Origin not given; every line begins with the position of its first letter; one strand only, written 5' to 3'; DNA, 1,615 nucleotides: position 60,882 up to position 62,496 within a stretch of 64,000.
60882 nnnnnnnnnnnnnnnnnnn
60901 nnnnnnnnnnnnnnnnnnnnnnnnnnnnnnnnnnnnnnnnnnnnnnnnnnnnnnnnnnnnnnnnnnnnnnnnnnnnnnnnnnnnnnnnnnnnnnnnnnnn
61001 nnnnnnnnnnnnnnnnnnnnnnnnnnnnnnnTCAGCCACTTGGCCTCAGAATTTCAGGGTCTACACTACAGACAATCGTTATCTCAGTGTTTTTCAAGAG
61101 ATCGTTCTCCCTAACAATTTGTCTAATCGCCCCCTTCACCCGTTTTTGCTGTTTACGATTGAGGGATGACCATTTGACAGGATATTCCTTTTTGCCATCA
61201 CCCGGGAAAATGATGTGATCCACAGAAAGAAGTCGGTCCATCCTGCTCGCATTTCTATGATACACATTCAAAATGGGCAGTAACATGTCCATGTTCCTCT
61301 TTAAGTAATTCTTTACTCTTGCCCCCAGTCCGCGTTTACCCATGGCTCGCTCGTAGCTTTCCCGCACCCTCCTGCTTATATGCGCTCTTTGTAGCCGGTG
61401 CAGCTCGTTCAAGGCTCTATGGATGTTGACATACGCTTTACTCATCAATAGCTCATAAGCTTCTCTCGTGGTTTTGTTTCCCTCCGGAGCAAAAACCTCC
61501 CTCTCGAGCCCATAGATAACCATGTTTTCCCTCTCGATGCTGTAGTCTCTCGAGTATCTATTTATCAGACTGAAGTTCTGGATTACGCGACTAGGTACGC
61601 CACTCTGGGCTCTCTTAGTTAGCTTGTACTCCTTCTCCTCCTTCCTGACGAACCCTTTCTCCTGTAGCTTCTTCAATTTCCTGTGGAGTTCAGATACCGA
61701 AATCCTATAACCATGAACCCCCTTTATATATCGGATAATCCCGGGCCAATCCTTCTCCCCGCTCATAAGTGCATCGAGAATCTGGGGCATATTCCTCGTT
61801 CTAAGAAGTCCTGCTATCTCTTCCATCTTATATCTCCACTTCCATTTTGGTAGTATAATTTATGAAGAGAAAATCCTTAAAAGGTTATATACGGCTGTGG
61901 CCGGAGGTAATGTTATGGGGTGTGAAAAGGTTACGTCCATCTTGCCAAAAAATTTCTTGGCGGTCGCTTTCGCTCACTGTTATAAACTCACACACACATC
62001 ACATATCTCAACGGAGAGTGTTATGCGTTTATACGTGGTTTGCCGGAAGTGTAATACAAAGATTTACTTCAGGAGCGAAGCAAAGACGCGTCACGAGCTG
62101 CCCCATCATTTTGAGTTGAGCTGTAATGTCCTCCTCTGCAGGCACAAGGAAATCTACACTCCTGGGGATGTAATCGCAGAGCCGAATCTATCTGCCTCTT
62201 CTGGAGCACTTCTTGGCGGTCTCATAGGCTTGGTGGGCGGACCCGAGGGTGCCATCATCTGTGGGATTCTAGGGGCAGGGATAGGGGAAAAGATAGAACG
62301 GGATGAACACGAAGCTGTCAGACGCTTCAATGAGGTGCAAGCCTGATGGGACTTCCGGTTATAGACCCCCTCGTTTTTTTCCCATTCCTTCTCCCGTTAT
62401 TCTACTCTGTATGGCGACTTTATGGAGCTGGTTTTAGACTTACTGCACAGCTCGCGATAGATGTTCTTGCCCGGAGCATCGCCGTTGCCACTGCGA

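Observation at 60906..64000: Low-GC island abutting an intron-containing tRNA gene, likely an integrated element or genomic island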

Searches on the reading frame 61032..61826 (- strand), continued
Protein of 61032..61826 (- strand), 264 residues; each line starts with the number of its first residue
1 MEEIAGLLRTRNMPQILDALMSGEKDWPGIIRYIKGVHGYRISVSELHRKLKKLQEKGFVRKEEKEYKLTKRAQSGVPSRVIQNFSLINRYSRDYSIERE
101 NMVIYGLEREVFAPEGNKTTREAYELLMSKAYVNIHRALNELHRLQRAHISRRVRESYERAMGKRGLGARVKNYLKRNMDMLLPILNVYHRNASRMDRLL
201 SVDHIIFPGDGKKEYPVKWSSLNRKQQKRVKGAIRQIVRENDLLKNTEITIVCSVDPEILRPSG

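Call 46: predict_structure(protein=L001:9255-10049:+)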
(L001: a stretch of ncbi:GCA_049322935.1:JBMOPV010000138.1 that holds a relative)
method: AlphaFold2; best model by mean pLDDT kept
length: 264 residues; sequences in the alignment: 1
mean_pLDDT: 39.4   pTM: 0.25
mean pLDDT of the five models: 39.4, 37.1, 36.5, 35.8, 35.5
residues with pLDDT >= 90: 0; 70-90: 0; 50-70: 32; < 50: 232
segments of 3 or more residues with pLDDT < 50: 1-51, 83-85, 87-114, 126-264
pLDDT, mean of each block of 10 residues (from residue 1): 35 42 38 32 41 54 54 55 46 37 42 48 46 38 33 37 35 36 32 29 36 35 40 41 36 31 27
secondary structure, 60 per line:
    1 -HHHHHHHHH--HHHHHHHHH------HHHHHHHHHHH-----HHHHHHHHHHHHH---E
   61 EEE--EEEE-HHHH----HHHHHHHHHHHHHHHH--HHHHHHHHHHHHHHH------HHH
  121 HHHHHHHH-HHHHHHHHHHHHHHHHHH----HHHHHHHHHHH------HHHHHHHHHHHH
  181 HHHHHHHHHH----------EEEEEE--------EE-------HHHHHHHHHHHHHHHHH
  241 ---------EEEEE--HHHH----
elements in order: H2-10 H13-21 H28-38 H44-56 E60-63 E66-69 H71-74 H79-94 H97-111 H118-128 H130-147 H152-162 H169-190 E201-206 H224-240 E250-254 H257-260
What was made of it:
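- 61032..61826 (-): 264-aa orphan protein with an N-terminal winged-helix-like DNA-binding domain. It is the gene nearest the tRNA 5' end, on the same strand as the tRNA, and is divergently transcribed from the next two genes. AF2 pLDDT 39 (call 46).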

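Call 49: predict_structure(protein=P0001)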
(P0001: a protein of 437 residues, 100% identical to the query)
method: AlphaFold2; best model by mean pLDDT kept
length: 437 residues; sequences in the alignment: 1
mean_pLDDT: 38.1   pTM: 0.19
mean pLDDT of the five models: 38.1, 36.0, 34.1, 31.2, 30.2
residues with pLDDT >= 90: 0; 70-90: 23; 50-70: 38; < 50: 376
segments of 3 or more residues with pLDDT < 50: 29-367, 383-410
pLDDT, mean of each block of 10 residues (from residue 1): 59 72 58 33 24 27 30 32 35 32 37 38 30 28 27 27 34 36 36 36 38 38 34 36 32 31 34 35 34 34 32 32 29 31 30 31 44 52 43 44 40 60 75 64
secondary structure, 60 per line:
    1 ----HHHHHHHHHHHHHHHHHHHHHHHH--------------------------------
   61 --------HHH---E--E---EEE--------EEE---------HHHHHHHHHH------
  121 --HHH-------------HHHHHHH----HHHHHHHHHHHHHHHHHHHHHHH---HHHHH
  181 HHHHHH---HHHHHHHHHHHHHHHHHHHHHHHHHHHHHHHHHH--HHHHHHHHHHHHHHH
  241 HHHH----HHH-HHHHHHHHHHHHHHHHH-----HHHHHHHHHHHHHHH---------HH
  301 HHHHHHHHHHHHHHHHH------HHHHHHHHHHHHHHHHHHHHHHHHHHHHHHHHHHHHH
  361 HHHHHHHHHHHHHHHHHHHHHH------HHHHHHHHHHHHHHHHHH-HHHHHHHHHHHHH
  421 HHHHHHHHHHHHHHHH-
elements in order: H5-28 E82-84 E93-95 H105-114 H139-145 H150-172 H176-186 H190-223 H226-244 H253-269 H275-289 H299-317 H324-382 H389-406 H408-436
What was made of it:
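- Tried and rejected: Single-sequence AlphaFold2 of the 264-aa and 438-aa proteins gave pLDDT 39 and 38 (calls 46, 49).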

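Call 50: search_protein_representatives(protein=P0001)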
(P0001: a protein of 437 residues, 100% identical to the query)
Query: 437 residues. Proteins with E-value up to 0.001 (for the whole library): 6; up to 1e-10: 3; up to 1e-30: 1. The best 6 are listed.
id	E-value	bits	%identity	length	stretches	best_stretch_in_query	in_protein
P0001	6.0e-290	977.3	100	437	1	1-437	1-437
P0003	1.7e-26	109.5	38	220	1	220-422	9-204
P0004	1.2e-15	73.9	26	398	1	62-314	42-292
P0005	6.7e-09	51.6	26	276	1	151-315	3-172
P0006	2.2e-07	46.6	26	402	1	10-266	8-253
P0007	9.7e-04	34.6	25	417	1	74-321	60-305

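Call 51: find_encoding_contigs(protein=P0004, flank=10000, max_places=4)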
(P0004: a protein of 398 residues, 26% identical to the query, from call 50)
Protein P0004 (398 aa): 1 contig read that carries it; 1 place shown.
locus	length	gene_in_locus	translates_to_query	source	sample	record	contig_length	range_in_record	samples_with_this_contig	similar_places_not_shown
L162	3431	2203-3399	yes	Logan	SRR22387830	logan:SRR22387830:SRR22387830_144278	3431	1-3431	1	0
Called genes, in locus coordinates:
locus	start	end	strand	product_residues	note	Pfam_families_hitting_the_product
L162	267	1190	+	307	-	PF18884:TSP3_bac (weak)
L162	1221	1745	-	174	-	-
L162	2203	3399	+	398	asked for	-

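Call 52: find_encoding_contigs(protein=P0003, flank=10000, max_places=4)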
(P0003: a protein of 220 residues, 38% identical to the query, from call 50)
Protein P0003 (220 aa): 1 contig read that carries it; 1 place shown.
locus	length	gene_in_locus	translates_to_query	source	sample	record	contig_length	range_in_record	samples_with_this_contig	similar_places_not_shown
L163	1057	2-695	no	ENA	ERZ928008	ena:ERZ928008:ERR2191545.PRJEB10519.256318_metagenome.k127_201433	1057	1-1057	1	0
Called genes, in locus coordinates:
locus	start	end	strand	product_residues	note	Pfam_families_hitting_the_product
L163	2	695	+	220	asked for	?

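Call 53: find_encoding_contigs(protein=P0006, flank=10000, max_places=4)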
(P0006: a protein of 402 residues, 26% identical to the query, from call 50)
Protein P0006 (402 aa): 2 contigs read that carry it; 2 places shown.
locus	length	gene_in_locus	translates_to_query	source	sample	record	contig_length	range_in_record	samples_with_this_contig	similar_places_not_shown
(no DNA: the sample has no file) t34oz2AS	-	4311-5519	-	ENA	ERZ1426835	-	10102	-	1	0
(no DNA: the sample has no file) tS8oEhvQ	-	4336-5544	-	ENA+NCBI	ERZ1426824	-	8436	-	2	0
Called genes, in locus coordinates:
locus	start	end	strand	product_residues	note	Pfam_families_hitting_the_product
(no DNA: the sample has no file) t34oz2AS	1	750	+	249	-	?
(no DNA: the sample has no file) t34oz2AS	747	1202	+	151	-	-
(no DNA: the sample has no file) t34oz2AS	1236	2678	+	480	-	PF07719:TPR_2 (faint), PF13428:TPR_14 (faint), PF13431:TPR_17 (faint), PF14559:TPR_19 (weak)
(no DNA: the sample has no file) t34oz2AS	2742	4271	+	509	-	PF09378:HAS-barrel (faint), PF01935:DUF87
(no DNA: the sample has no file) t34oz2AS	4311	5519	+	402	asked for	-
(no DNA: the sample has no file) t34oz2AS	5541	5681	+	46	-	-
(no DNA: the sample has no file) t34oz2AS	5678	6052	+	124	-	-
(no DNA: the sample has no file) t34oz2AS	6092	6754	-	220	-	PF12773:DZR, PF13240:Zn_Ribbon_1 (weak)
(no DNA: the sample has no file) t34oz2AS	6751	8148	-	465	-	PF12773:DZR (weak), PF13248:Zn_ribbon_3 (faint), PF12773:DZR (weak)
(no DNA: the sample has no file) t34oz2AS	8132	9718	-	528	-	-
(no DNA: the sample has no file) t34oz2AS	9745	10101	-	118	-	?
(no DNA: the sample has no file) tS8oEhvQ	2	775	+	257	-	?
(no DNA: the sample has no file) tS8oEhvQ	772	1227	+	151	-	-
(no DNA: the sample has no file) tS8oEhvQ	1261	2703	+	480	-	PF07719:TPR_2 (faint), PF13428:TPR_14 (faint), PF13431:TPR_17 (faint), PF14559:TPR_19 (weak)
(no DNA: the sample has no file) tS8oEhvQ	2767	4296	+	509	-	PF09378:HAS-barrel (faint), PF01935:DUF87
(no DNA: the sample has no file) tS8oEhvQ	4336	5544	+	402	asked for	-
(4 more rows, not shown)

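Call 54: find_encoding_contigs(protein=P0007, flank=10000, max_places=4)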
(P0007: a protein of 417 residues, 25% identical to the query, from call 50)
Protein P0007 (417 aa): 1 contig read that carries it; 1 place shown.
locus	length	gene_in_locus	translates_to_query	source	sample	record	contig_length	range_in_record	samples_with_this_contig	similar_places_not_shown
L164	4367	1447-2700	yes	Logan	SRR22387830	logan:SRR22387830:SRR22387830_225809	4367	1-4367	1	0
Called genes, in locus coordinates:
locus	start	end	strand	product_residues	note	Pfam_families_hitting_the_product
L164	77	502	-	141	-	-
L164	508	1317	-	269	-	-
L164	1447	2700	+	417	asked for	-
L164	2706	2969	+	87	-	PF14452:Multi_ubiq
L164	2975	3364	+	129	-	PF14462:Prok-E2_E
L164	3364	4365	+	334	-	?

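Call 55: find_encoding_contigs(protein=P0005, flank=10000, max_places=4)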
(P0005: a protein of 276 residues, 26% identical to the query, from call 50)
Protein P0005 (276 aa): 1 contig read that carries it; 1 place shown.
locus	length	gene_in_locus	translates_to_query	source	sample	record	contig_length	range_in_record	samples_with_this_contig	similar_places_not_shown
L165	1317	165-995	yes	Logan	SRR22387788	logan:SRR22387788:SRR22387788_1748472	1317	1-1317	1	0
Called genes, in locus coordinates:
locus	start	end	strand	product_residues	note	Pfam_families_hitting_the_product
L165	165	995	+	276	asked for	-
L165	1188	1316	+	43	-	?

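Call 56: search_protein_families(library=padloc, proteins=[L001:9255-10049:+, L001:8735-9184:-, L001:8400-8735:-, L001:7041-8357:+, L001:6827-6985:+, L001:6670-6921:+], max_evalue=1)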
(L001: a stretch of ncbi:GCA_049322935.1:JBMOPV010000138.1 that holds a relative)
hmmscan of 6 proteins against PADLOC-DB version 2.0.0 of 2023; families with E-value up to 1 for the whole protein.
L001:9255-10049:+ (264 aa): 7 families
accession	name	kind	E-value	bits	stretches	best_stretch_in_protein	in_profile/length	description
PDLC01858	CARF3--CARF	-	0.0022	15.9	1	45-74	172-201/204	-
PDLC02975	WH_III-A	-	0.003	15.9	1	40-72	28-60/103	-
PDLC01848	CARF3--CARF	-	0.0037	15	1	15-74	141-190/197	-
PDLC02976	WH_III-A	-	0.004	15.8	1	42-93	30-80/104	-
PDLC01044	Csa3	-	0.014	13.3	1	41-73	160-190/194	Type I-A associated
PDLC01879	CARF3--CARF_TM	-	0.055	11.1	1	43-73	183-213/222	-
PDLC01438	Csa3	-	0.06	11.4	1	14-132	151-254/305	"CAS-I,CAS-II,CAS-III,CAS-IV,CAS-V,CAS-VI; associated_signaling"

L001:8735-9184:- (149 aa): 0 families

L001:8400-8735:- (111 aa): 0 families

L001:7041-8357:+ (438 aa): 0 families

L001:6827-6985:+ (52 aa): 0 families

L001:6670-6921:+ (83 aa): 0 families
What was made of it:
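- Tried and rejected: PADLOC gave only sub-threshold winged-helix similarity to Csa3/CARF-associated wH domains and no defence system (call 56).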

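Call 57: search_protein_families(library=ncbifam, proteins=[L001:9255-10049:+, L001:8735-9184:-, L001:8400-8735:-, L001:7041-8357:+, L001:6827-6985:+, L001:6670-6921:+], max_evalue=1)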
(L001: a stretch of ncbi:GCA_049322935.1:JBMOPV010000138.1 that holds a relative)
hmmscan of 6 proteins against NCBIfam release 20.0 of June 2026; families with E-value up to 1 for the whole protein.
L001:9255-10049:+ (264 aa): 4 families
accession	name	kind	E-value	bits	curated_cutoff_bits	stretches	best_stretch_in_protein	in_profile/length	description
NF053610.1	Sso10a_fam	subfamily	0.003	17.6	60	1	41-71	28-58/64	Sso10a family chromatin protein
NF040939.2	trans_reg_lrs14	equivalog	0.078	13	90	1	42-69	48-75/103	Lrs14 family HTH-type transcriptional regulator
NF053606.1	Sta1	subfamily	0.082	13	80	0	42-69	46-73/100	Sta1 family transcriptional regulator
NF007429.0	PRK09974.1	equivalog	0.15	12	125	1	64-104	12-52/114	type II toxin-antitoxin system PrlF family antitoxin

L001:8735-9184:- (149 aa): 2 families
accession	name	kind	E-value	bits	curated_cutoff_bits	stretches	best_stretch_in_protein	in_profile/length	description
TIGR03789.1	pdsO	hypoth_equivalog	8.3e-06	25.6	152.2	1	98-138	45-82/243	sortase-associated OmpA-like protein PdsO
NF053611.1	YiaD_Gzip_OmpA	equivalog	0.018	14.7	175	1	99-143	32-81/206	YiaD family glycine zipper/OmpA-like lipoprotein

L001:8400-8735:- (111 aa): 0 families

L001:7041-8357:+ (438 aa): 0 families

L001:6827-6985:+ (52 aa): 1 family
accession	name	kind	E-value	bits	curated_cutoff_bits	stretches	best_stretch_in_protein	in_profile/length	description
NF033460.1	glycerol3P_ox_II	equivalog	0.17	11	460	1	6-40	36-70/361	type 2 glycerol-3-phosphate oxidase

L001:6670-6921:+ (83 aa): 0 families

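Call 58: search_solved_structures(query=L001:9255-10049:+, max_evalue=1)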
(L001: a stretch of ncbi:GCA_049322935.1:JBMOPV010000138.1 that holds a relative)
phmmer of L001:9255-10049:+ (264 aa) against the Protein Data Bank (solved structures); distinct sequences matched with E-value up to 1: 0.
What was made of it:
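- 61032..61826 (-): No PDB sequence match (call 58).
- Tried and rejected: A PDB sequence search gave no match (call 58).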

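Call 81: search_protein_families(library=pfam, proteins=[L004:10373-14554:-, L004:8260-9378:+, L004:9354-10508:-, L004:15274-15942:-, L002:9016-10107:+, L002:10133-11284:+, L002:11285-12184:+, L009:12546-13964:-, L018:12380-13855:-, L010:12135-13445:+], max_evalue=0.001)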
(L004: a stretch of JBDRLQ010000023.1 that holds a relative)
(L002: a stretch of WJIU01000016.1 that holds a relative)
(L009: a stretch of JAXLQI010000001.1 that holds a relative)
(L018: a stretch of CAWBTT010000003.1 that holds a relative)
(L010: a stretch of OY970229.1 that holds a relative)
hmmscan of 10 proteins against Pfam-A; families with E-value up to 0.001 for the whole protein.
L004:10373-14554:- (1393 aa): 0 families

L004:8260-9378:+ (372 aa): 1 family
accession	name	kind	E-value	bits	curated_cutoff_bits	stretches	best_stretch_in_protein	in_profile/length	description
PF00348.22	polyprenyl_synt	-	3.7e-68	229.9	27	1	74-323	5-250/251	Polyprenyl synthetase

L004:9354-10508:- (384 aa): 1 family
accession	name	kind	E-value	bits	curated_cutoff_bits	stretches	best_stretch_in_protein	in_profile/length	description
PF01040.23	UbiA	-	2.6e-17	63.4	34.2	1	70-289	6-222/250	UbiA prenyltransferase family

L004:15274-15942:- (222 aa): 1 family
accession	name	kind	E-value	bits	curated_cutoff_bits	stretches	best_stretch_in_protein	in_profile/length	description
PF20108.4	DUF6498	-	8.7e-46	156.2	23.7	1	38-221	14-201/207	Family of unknown function (DUF6498)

L002:9016-10107:+ (363 aa): 1 family
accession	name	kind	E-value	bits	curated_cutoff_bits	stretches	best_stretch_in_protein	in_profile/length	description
PF04069.17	OpuAC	-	5.6e-67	226.5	21.2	1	103-349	2-256/257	Substrate binding domain of ABC-type glycine betaine transport system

L002:10133-11284:+ (383 aa): 7 families
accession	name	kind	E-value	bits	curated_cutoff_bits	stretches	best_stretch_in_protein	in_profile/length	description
PF00005.33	ABC_tran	-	2.1e-35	122.7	25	1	44-192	2-136/137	ABC transporter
PF00571.33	CBS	-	3.8e-09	37.2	24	0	280-323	4-50/57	CBS domain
PF13304.12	AAA_21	-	8.2e-08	33.1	27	1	162-224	235-299/304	AAA domain, putative AbiEii toxin, Type IV TA system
PF09818.15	ABC_ATPase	-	1e-05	25.2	23.2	0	164-232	157-225/283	P-loop domain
PF13401.12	AAA_22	-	0.00053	20.7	27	0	53-137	5-67/130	AAA domain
PF13191.12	AAA_16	-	0.00058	20.8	32.6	0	54-92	25-63/167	AAA ATPase domain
PF03193.22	RsgA_GTPase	-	0.00071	19.9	30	0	45-87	99-140/174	RsgA GTPase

L002:11285-12184:+ (299 aa): 1 family
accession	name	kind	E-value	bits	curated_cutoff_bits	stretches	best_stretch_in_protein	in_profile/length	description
PF00528.27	BPD_transp_1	-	2.3e-25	89.9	26.4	1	106-268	1-176/184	Binding-protein-dependent transport system inner membrane component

L009:12546-13964:- (472 aa): 2 families
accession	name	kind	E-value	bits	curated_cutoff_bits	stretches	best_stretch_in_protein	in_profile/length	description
PF25179.1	LMF1_C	-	3.4e-44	150.7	34.2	1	332-465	1-139/139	Lipase maturation factor C-terminal domain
PF06762.20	LMF1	-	1.4e-43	149.3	27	1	128-276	2-161/163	Lipase maturation factor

L018:12380-13855:- (491 aa): 1 family
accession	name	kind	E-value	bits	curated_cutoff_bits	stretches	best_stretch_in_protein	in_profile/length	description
PF13229.12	Beta_helix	-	3e-09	37.2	25.9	1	376-488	46-142/158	Right handed beta helix region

L010:12135-13445:+ (436 aa): 1 family
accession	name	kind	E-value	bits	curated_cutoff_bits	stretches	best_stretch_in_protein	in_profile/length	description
PF00484.24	Pro_CA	-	1.1e-12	48.9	25.7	1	171-240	1-79/156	Carbonic anhydrase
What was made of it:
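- Most relatives hold ordinary cellular genes of host-like GC in this slot (call 81). In most relatives the slot holds ordinary accessory genes of host GC, such as an OpuA transporter, polyprenyl synthase/UbiA and carbonic anhydrase (call 81), so turnover here is not tied to mobile elements.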

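Call 84: search_protein_families(library=phrogs, proteins=[L007:3371-3661:-, L007:3662-4060:-, L007:4100-5368:-, L007:5461-6633:+, L007:6621-7232:+, L007:7383-8096:+, L007:8226-8543:+, L007:8614-9024:+], max_evalue=0.01)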
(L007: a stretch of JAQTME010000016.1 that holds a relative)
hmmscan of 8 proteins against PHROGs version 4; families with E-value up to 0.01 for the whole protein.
L007:3371-3661:- (96 aa): 0 families

L007:3662-4060:- (132 aa): 1 family
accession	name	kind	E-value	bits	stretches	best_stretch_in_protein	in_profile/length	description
phrog_542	-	unknown function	0.0043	18.6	1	1-67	1-74/97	-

L007:4100-5368:- (422 aa): 1 family
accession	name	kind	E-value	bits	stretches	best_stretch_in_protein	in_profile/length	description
phrog_16914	-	moron, auxiliary metabolic gene and host takeover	3.1e-20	73.8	1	273-422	75-198/200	sporulation protein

L007:5461-6633:+ (390 aa): 0 families

L007:6621-7232:+ (203 aa): 3 families
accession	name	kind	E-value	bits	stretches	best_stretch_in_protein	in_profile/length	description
phrog_29029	-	unknown function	1.8e-06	29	1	52-159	8-119/147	-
phrog_5018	-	unknown function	3.1e-05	25.2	1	59-144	10-87/134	-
phrog_26985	-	unknown function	0.00078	20.1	1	58-154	17-118/174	-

L007:7383-8096:+ (237 aa): 0 families

L007:8226-8543:+ (105 aa): 0 families

L007:8614-9024:+ (136 aa): 0 families

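Call 85: search_protein_families(library=pfam, proteins=[L007:3371-3661:-, L007:3662-4060:-, L007:6621-7232:+, L007:7383-8096:+, L007:8614-9024:+], max_evalue=1)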
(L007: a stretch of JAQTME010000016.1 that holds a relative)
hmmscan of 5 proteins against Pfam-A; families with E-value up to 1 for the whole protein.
L007:3371-3661:- (96 aa): 1 family
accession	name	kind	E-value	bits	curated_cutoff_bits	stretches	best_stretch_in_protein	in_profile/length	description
PF09549.16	RE_Bpu10I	-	0.17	11.8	25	1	47-92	160-204/218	Bpu10I restriction endonuclease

L007:3662-4060:- (132 aa): 2 families
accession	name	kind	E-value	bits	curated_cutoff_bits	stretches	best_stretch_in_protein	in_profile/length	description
PF09076.15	Crystall_2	-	0.0091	16.2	25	1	84-113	28-59/70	Beta/Gamma crystallin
PF13952.11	DUF4216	-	0.19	12.8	30.6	1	76-105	9-38/73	Domain of unknown function (DUF4216)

L007:6621-7232:+ (203 aa): 3 families
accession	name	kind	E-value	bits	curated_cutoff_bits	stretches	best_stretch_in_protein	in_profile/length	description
PF11645.14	PDDEXK_5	-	2.7e-05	24.6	26.1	1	58-122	8-73/138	PD-(D/E)XK endonuclease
PF13020.12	NOV_C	-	0.073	13.6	22.1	1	82-119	28-65/91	Protein NO VEIN, C-terminal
PF01008.23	IF-2B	-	0.17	11.5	22.4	1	42-119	64-141/280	Initiation factor 2 subunit family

L007:7383-8096:+ (237 aa): 0 families

L007:8614-9024:+ (136 aa): 1 family
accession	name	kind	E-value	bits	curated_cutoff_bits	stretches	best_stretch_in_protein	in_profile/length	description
PF08176.17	SspK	-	0.25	12.1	25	1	93-106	21-34/47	Small acid-soluble spore protein K family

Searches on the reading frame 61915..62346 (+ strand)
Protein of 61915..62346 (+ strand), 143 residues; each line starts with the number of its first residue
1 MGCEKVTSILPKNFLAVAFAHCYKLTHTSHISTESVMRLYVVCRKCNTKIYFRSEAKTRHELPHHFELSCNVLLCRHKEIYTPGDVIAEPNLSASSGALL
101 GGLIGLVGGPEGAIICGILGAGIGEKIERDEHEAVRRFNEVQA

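Call 80: find_homologous_proteins(query=window:61915-62346:+, max_evalue=0.001)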
Query window:61915-62346:+ (143 aa): 1 proteins with E <= 0.001 among 34 candidates.
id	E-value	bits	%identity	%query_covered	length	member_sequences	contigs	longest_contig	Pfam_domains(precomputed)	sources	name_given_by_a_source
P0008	2.4e-91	321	100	100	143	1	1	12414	-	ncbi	ncbi:MAG: hypothetical protein ACOY58_03320 [Candidatus Micrarchaeota archaeon]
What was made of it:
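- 61915..62346 (+): 143-aa orphan protein (149 aa from the GTG at 61897): CxxC...Cx5C zinc-ribbon-like N-terminus and a glycine-zipper hydrophobic C-terminus. Self-hit only (call 80).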
